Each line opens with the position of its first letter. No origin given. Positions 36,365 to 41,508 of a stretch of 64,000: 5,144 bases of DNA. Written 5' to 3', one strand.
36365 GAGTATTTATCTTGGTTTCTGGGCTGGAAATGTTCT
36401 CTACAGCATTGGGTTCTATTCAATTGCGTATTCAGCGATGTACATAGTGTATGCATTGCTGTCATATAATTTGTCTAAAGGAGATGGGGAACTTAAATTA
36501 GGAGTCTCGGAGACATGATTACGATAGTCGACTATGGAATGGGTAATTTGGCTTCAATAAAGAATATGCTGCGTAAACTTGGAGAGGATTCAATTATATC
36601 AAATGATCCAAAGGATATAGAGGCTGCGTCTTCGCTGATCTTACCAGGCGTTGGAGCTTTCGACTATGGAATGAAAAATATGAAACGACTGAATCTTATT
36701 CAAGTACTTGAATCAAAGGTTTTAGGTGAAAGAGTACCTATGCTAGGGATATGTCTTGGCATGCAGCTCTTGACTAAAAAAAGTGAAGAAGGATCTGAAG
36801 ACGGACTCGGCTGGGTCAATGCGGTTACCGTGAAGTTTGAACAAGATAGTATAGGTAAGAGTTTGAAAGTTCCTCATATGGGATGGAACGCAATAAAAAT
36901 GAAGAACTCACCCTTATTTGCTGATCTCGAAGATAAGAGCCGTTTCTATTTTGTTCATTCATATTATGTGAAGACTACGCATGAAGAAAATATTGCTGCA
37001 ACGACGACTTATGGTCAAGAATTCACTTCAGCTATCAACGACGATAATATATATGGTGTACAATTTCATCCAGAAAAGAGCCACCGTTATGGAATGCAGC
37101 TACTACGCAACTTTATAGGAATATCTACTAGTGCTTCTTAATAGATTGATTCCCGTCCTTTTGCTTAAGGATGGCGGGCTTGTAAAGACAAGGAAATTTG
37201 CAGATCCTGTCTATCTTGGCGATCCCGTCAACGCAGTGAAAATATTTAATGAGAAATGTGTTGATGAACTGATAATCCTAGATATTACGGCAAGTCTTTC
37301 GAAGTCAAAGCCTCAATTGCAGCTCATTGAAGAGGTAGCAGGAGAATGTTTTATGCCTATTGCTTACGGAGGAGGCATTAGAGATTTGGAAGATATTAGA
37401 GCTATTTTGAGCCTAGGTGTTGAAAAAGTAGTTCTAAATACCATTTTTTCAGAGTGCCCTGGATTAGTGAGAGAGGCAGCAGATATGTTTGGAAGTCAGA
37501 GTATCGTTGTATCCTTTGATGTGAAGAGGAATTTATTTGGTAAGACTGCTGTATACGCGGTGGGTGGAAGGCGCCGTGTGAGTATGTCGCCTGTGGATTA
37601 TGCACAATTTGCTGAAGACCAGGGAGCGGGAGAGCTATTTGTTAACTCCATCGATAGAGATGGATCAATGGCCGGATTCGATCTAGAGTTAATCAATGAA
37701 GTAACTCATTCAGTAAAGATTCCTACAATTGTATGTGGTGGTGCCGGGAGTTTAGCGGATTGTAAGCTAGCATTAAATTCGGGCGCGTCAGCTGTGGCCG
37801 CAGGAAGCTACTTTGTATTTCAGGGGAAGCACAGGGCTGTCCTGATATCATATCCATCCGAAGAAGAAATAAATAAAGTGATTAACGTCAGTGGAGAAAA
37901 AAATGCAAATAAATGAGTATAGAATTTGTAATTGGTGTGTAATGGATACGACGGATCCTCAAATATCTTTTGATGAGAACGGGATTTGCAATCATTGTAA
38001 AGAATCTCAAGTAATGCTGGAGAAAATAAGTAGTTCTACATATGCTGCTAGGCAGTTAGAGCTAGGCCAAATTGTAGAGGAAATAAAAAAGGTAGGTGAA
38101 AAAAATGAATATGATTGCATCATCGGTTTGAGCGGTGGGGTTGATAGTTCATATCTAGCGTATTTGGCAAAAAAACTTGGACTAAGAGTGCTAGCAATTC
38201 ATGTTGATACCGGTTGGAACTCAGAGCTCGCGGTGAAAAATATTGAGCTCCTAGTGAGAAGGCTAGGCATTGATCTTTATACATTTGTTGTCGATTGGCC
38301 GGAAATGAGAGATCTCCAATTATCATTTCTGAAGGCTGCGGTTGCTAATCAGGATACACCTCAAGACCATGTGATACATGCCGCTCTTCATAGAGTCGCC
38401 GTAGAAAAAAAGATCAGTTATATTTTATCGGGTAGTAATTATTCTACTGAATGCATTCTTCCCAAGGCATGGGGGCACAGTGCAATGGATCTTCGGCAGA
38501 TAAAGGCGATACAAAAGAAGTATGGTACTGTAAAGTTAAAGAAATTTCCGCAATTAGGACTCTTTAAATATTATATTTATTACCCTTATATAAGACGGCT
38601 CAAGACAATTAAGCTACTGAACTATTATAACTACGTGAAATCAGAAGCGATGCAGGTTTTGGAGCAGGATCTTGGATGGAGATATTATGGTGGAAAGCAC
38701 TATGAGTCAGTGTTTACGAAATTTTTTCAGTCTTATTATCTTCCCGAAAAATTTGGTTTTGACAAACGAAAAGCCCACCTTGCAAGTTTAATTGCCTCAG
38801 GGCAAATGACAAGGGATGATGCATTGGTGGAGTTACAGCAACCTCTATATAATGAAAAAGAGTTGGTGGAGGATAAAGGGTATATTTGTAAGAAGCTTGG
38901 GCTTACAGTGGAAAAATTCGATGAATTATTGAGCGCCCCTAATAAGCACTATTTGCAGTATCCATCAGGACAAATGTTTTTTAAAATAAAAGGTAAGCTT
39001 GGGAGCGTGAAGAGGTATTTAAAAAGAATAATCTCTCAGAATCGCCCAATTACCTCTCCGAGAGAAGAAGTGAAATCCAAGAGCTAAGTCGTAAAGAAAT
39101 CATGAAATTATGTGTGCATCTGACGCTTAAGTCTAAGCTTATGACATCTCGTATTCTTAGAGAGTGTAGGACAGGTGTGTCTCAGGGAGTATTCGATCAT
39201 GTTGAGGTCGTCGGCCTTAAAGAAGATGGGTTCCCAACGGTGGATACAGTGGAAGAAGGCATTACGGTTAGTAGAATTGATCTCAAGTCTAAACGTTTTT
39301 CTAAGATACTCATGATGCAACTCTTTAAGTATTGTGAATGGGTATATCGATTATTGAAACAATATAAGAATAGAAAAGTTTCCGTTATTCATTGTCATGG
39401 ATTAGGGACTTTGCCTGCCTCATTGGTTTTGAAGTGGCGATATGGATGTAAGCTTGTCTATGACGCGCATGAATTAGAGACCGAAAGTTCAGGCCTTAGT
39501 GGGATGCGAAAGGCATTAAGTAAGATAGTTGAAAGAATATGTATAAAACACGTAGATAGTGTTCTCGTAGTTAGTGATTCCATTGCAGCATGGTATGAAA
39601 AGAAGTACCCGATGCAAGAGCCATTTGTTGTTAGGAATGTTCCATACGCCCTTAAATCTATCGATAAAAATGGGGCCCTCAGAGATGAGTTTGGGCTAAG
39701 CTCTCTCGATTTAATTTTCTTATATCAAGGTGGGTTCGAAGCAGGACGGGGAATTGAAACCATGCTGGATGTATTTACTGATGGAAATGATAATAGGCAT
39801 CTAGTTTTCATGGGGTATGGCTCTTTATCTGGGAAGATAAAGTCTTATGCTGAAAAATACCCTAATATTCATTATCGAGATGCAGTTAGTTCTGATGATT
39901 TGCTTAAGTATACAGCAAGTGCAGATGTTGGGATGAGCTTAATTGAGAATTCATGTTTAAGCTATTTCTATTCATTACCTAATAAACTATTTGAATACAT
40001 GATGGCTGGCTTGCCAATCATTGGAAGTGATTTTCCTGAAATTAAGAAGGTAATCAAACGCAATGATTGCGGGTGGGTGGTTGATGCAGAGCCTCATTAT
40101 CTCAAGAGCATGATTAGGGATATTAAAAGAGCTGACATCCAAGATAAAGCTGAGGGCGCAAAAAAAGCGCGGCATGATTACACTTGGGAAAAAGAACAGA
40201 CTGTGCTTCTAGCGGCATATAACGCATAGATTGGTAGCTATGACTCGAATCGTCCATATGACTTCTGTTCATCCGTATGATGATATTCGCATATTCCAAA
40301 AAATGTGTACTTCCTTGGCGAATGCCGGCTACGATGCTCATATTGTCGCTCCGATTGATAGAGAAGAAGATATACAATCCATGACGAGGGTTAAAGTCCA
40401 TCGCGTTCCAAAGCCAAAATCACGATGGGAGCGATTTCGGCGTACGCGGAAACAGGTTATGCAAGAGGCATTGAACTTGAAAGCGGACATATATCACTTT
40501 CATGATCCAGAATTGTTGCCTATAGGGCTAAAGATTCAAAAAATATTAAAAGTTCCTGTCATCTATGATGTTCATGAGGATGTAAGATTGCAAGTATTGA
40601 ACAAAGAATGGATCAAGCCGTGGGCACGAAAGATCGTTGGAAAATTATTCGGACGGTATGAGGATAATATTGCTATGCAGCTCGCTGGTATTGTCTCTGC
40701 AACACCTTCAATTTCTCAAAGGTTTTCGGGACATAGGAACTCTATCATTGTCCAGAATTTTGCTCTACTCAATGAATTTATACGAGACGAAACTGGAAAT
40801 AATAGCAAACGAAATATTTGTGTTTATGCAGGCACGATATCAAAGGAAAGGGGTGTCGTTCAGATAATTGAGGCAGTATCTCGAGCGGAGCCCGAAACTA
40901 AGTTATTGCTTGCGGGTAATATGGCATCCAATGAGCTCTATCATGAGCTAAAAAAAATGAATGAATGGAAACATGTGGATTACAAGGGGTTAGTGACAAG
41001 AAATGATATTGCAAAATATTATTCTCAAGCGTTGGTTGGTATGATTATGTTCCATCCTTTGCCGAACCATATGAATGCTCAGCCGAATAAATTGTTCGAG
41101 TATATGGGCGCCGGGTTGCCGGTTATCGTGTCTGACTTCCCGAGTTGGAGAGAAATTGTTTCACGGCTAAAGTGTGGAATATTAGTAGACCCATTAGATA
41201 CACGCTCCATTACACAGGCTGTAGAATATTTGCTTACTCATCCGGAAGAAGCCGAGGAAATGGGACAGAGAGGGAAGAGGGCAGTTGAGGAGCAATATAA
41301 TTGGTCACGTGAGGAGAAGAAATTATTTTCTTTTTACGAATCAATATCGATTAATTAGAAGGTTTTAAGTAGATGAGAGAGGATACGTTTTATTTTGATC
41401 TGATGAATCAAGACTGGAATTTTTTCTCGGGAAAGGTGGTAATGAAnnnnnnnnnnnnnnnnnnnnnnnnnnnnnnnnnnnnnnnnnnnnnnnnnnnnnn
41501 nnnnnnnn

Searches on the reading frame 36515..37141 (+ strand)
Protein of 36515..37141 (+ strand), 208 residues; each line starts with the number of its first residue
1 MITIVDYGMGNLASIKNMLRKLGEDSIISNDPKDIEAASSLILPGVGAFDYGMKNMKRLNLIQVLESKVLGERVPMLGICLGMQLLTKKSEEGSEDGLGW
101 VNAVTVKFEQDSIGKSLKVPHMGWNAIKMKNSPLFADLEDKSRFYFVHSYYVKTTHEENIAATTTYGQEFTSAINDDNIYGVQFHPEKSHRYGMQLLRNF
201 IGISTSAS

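Call 23: search_protein_families(library=pfam, proteins=[window:36515-37141:+], max_evalue=0.00001)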
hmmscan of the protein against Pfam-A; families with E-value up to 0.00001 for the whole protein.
window:36515-37141:+ (208 aa): 3 families
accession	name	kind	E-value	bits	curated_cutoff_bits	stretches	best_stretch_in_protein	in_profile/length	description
PF00117.34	GATase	-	7.5e-26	91.4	22.8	1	4-200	2-186/190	Glutamine amidotransferase class-I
PF01174.25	SNO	-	6.7e-08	33.1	27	1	15-190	11-173/188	SNO glutamine amidotransferase family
PF07722.19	Peptidase_C26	-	1.1e-06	29.1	20.5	1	63-187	95-219/219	Peptidase C26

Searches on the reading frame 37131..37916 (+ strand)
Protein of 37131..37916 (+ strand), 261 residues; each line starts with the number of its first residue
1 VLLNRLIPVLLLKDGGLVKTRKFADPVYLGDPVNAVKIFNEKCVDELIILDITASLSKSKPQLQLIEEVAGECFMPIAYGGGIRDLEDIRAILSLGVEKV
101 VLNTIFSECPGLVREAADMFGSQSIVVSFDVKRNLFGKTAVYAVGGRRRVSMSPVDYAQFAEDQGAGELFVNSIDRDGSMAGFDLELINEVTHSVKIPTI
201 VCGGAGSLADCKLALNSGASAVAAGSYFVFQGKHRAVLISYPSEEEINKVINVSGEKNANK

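Call 23: search_protein_families(library=pfam, proteins=[window:37131-37916:+], max_evalue=0.00001)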
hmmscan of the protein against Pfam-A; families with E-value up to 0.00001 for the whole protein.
window:37131-37916:+ (261 aa): 2 families
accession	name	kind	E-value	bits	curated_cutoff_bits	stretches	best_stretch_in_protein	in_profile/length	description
PF00977.27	His_biosynth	-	1.1e-60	205.4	23.6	1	5-231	1-224/228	Histidine biosynthesis protein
PF03060.21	NMO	-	1.6e-10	41.4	28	0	143-229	134-226/331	Nitronate monooxygenase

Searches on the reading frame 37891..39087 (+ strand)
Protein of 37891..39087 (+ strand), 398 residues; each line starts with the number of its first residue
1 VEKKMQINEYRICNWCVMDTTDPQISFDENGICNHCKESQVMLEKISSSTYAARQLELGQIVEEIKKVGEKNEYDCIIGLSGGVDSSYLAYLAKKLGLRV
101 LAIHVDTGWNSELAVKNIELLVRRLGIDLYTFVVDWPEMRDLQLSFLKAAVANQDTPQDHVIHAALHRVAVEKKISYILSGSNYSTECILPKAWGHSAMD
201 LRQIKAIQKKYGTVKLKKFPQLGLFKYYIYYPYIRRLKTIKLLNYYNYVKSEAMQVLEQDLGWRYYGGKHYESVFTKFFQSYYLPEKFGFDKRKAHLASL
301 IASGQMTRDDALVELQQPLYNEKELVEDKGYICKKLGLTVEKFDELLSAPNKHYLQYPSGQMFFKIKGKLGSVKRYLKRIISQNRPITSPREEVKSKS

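Call 23: search_protein_families(library=pfam, proteins=[window:37891-39087:+], max_evalue=0.00001)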
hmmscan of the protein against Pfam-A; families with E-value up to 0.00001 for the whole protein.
window:37891-39087:+ (398 aa): 1 family
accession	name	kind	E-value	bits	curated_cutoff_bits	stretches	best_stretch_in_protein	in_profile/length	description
PF02540.23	NAD_synthase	-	5.9e-08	32.6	21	1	66-212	11-159/242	NAD synthase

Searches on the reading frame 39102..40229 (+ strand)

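Call 23: search_protein_families(library=pfam, proteins=[window:39102-40229:+], max_evalue=0.00001)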
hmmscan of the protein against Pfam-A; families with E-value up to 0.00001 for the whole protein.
window:39102-40229:+ (375 aa): 4 families
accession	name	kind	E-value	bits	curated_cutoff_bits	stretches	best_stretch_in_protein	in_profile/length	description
PF13579.12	Glyco_trans_4_4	-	2.5e-11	44.6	29.7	1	22-174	11-151/158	Glycosyl transferase 4-like domain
PF13692.12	Glyco_trans_1_4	-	9.9e-11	42.5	27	1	206-331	4-129/142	Glycosyl transferases group 1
PF13439.12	Glyco_transf_4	-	1e-10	42.3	28.5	1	79-174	59-158/170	Glycosyltransferase Family 4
PF00534.26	Glycos_transf_1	-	4.4e-10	39.8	26.4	1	196-341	8-155/172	Glycosyl transferases group 1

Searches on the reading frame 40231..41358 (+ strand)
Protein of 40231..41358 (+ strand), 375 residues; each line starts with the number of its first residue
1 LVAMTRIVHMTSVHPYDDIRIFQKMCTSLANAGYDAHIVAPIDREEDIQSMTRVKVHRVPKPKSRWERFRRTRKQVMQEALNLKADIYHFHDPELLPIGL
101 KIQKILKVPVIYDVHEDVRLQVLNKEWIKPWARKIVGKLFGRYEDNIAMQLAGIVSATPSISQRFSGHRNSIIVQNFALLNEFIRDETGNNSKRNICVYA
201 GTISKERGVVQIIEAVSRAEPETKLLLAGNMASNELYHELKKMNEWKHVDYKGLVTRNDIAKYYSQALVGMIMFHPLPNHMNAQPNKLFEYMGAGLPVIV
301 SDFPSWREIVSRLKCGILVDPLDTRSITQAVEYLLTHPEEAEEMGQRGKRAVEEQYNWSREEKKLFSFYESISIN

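Call 23: search_protein_families(library=pfam, proteins=[window:40231-41358:+], max_evalue=0.00001)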
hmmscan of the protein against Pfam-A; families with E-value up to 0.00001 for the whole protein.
window:40231-41358:+ (375 aa): 5 families
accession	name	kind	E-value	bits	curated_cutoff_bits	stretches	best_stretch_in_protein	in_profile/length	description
PF00534.26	Glycos_transf_1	-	4.6e-23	82.1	26.4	1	182-350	3-171/172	Glycosyl transferases group 1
PF13692.12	Glyco_trans_1_4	-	2.6e-17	63.9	27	1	195-336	2-141/142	Glycosyl transferases group 1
PF13524.12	Glyco_trans_1_2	-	2.4e-14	54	25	1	211-360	4-137/144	Glycosyl transferase-like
PF13579.12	Glyco_trans_4_4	-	1.4e-09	38.9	29.7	1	22-160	7-137/158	Glycosyl transferase 4-like domain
PF13439.12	Glyco_transf_4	-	4.8e-09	36.9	28.5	1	24-144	10-127/170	Glycosyltransferase Family 4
